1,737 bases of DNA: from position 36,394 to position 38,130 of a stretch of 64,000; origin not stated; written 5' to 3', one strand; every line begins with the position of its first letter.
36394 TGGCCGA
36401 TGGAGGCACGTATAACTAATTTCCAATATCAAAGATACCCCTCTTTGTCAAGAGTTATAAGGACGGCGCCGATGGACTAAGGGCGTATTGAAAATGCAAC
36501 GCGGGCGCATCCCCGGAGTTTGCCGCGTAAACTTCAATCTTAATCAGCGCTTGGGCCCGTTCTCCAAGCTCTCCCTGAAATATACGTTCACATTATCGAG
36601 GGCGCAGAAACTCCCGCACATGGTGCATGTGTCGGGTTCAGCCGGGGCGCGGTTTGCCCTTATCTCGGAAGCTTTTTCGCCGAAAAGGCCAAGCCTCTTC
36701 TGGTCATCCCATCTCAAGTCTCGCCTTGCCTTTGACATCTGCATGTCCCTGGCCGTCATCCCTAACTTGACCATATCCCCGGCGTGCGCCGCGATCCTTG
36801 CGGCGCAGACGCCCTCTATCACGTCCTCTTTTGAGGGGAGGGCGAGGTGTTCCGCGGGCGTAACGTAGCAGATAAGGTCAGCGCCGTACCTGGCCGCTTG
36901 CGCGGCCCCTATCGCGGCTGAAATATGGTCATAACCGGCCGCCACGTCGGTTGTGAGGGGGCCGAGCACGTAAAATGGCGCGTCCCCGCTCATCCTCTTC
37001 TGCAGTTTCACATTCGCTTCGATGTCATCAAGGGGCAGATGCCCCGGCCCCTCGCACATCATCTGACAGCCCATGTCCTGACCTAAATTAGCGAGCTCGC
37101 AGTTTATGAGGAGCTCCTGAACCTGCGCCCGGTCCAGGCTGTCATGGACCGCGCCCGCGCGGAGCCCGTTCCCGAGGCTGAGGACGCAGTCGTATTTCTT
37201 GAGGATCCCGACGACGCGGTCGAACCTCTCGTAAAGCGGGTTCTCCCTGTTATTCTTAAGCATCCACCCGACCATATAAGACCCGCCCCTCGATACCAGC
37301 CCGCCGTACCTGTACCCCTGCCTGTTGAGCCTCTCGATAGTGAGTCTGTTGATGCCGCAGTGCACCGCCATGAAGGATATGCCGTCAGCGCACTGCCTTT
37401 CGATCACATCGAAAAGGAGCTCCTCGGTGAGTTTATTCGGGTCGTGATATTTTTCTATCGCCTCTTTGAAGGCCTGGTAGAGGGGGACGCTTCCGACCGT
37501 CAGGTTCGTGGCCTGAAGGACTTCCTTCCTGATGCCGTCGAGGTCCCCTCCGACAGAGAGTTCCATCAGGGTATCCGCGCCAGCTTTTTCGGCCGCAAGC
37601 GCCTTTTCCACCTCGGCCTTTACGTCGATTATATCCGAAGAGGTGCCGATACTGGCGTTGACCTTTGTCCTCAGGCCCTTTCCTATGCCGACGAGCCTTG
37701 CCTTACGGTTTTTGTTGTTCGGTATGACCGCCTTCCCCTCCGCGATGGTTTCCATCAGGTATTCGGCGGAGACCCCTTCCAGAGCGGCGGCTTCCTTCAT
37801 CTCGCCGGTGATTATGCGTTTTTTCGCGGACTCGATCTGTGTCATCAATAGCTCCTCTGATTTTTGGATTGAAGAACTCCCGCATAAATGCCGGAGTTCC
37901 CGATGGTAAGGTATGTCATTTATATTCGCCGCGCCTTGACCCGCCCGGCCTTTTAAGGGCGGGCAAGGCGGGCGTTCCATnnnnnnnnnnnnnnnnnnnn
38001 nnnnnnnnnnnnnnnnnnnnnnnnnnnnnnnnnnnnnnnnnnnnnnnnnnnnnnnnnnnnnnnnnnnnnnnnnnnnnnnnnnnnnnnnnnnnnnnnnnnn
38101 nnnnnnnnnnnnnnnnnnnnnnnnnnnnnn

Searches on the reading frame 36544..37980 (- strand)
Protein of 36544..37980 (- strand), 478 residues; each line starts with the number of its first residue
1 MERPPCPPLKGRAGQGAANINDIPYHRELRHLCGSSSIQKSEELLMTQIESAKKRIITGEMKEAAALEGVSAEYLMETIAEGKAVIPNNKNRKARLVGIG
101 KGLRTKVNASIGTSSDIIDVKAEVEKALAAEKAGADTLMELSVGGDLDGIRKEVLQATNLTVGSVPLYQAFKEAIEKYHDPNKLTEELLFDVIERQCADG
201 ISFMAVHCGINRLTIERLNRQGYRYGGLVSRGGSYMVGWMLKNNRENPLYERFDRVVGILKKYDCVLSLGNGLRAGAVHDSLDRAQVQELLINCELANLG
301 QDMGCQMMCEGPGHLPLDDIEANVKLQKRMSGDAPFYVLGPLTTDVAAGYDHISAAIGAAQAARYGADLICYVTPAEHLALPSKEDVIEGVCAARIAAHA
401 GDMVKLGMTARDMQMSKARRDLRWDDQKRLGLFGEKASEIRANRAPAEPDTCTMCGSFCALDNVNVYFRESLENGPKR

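Call 85: search_protein_families(library=pfam, proteins=[window:36544-37980:-], max_evalue=0.00001)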
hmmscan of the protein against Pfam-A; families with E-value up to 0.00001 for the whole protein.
window:36544-37980:- (478 aa): 1 family
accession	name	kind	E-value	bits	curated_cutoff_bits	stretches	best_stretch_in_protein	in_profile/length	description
PF01964.24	ThiC_Rad_SAM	-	3.8e-178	593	25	1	47-464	1-418/420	Radical SAM ThiC family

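Call 86: find_homologous_proteins(query=window:36544-37980:-, max_evalue=1e-150)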
Query window:36544-37980:- (478 aa): 3170 proteins with E <= 1e-150 among 8000 candidates; the best 120 are listed.
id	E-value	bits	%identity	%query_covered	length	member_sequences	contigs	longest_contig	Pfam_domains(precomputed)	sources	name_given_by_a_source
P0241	1.2e-284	962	99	91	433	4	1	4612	PF01964.25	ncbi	-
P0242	1.5e-253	860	88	91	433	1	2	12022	PF01964.25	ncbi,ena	-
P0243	3.4e-253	859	89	90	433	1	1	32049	PF01964.25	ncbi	-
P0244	3.7e-253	858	88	91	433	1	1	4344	PF01964.25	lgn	-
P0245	4.5e-253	858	87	90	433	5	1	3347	PF01964.25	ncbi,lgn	-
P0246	4.9e-253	858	89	90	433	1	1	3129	PF01964.25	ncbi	-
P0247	1.8e-252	856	87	91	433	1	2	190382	PF01964.25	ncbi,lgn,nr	ncbi:MAG: phosphomethylpyrimidine synthase ThiC [Deltaproteobacteria bacterium]|nr:phosphomethylpyri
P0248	2.1e-252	856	88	90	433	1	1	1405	PF01964.25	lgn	-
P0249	4.7e-252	855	88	91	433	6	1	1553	PF01964.25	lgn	-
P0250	7.4e-251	851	87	90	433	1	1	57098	PF01964.25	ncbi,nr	ncbi:MAG: phosphomethylpyrimidine synthase ThiC [Deltaproteobacteria bacterium]|nr:phosphomethylpyri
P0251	2.0e-250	849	87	91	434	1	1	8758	PF01964.25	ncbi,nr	ncbi:phosphomethylpyrimidine synthase ThiC [bacterium]|nr:MAG: phosphomethylpyrimidine synthase ThiC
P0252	2.6e-250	849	86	91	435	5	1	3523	PF01964.25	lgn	-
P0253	3.6e-250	849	87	90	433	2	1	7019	PF01964.25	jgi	-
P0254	3.7e-250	849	87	90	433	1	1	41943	PF01964.25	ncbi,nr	ncbi:MAG: phosphomethylpyrimidine synthase ThiC [Deltaproteobacteria bacterium]|nr:phosphomethylpyri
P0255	7.2e-250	848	87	90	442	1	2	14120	PF01964.25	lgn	-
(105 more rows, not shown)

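Call 87: find_encoding_contigs(protein=P0243, flank=10000, max_places=2)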
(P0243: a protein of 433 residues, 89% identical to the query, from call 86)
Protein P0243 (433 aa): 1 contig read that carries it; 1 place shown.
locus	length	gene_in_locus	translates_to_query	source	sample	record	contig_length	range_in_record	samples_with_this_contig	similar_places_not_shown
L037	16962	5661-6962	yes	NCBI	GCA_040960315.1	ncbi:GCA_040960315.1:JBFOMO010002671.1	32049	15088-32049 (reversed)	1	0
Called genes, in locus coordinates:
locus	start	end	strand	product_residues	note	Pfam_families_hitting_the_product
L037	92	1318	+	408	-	PF01676:Metalloenzyme, PF10143:PhosphMutase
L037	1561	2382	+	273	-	PF00912:Transgly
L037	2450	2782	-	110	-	PF01814:Hemerythrin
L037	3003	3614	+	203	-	PF01726:LexA_DNA_bind, PF00717:Peptidase_S24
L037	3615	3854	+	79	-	-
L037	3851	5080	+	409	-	PF00817:IMS, PF21999:IMS_HHH_1 (weak), PF11799:IMS_C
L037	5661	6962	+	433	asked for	PF01964:ThiC_Rad_SAM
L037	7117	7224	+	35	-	-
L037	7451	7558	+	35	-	-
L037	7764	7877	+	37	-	-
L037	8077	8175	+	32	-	-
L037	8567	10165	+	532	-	PF00270:DEAD, PF04851:ResIII, PF00271:Helicase_C, PF25399:DeaD_dimer (weak), PF03880:DbpA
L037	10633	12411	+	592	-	PF00483:NTP_transferase, PF25084:LbH_EIF2B, PF25087:GMPPB_C, PF00132:Hexapep (weak), PF02397:Bac_transf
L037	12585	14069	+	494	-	PF00501:AMP-binding, PF13193:AMP-binding_C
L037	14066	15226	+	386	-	PF08240:ADH_N, PF00107:ADH_zinc_N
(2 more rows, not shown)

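Call 88: find_encoding_contigs(protein=P0247, flank=10000, max_places=2)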
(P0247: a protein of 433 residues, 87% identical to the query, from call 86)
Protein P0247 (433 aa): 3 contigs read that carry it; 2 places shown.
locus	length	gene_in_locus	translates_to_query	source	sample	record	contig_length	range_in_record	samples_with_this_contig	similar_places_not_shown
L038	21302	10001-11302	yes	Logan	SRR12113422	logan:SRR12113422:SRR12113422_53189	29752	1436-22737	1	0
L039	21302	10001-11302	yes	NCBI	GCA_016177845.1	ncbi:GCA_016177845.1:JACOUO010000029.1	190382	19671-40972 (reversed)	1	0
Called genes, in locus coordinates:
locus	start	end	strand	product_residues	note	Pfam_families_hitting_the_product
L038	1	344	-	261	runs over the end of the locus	PF02578:Cu-oxidase_4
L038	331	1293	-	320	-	PF01479:S4 (weak), PF00849:PseudoU_synth_2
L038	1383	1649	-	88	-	-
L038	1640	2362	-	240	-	PF00392:GntR, PF07729:FCD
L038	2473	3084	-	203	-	-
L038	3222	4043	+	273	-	PF01261:AP_endonuc_2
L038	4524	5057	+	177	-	PF02572:CobA_CobO_BtuR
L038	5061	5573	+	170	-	PF02283:CobU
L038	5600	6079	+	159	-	-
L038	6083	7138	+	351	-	PF02277:DBI_PRT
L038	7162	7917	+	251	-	PF02654:CobS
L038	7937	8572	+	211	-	PF00300:His_Phos_1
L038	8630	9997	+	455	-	PF01656:CbiA, PF13500:AAA_26, PF07685:GATase_3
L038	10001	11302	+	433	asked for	PF01964:ThiC_Rad_SAM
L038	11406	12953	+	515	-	PF13541:ChlI, PF01078:Mg_chelatase, PF05496:RuvB_N (faint), PF07728:AAA_5, PF00493:MCM (weak), PF13335:Mg_chelatase_C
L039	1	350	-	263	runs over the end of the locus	PF02578:Cu-oxidase_4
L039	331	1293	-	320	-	PF01479:S4 (weak), PF00849:PseudoU_synth_2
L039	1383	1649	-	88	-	-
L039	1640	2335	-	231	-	PF00392:GntR, PF07729:FCD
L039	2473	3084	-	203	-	-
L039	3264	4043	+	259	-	PF01261:AP_endonuc_2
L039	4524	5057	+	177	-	PF02572:CobA_CobO_BtuR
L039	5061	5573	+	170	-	PF02283:CobU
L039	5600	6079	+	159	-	-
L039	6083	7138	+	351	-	PF02277:DBI_PRT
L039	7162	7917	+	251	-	PF02654:CobS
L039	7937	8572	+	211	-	PF00300:His_Phos_1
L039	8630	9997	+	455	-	PF01656:CbiA, PF13500:AAA_26, PF07685:GATase_3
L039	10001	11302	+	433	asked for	PF01964:ThiC_Rad_SAM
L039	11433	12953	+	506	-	PF13541:ChlI, PF05496:RuvB_N (faint), PF01078:Mg_chelatase, PF07728:AAA_5, PF00493:MCM (weak), PF13335:Mg_chelatase_C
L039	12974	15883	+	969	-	PF00989:PAS, PF08447:PAS_3, PF08448:PAS_4, PF13188:PAS_8, PF13426:PAS_9, PF08447:PAS_3, PF00989:PAS, PF13188:PAS_8, +4 more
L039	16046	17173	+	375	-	PF00266:Aminotran_5, PF00155:Aminotran_1_2, PF01053:Cys_Met_Meta_PP, PF01212:Beta_elim_lyase, PF01041:DegT_DnrJ_EryC1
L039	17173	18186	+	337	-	PF02543:Carbam_trans_N (faint), PF00814:TsaD, PF22521:HypF_C_2 (weak)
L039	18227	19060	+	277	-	PF00398:RrnaAD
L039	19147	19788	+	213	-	PF01712:dNK, PF13238:AAA_18 (weak), PF02223:Thymidylate_kin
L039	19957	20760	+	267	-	PF02548:Pantoate_transf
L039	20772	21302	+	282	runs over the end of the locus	PF02569:Pantoate_ligase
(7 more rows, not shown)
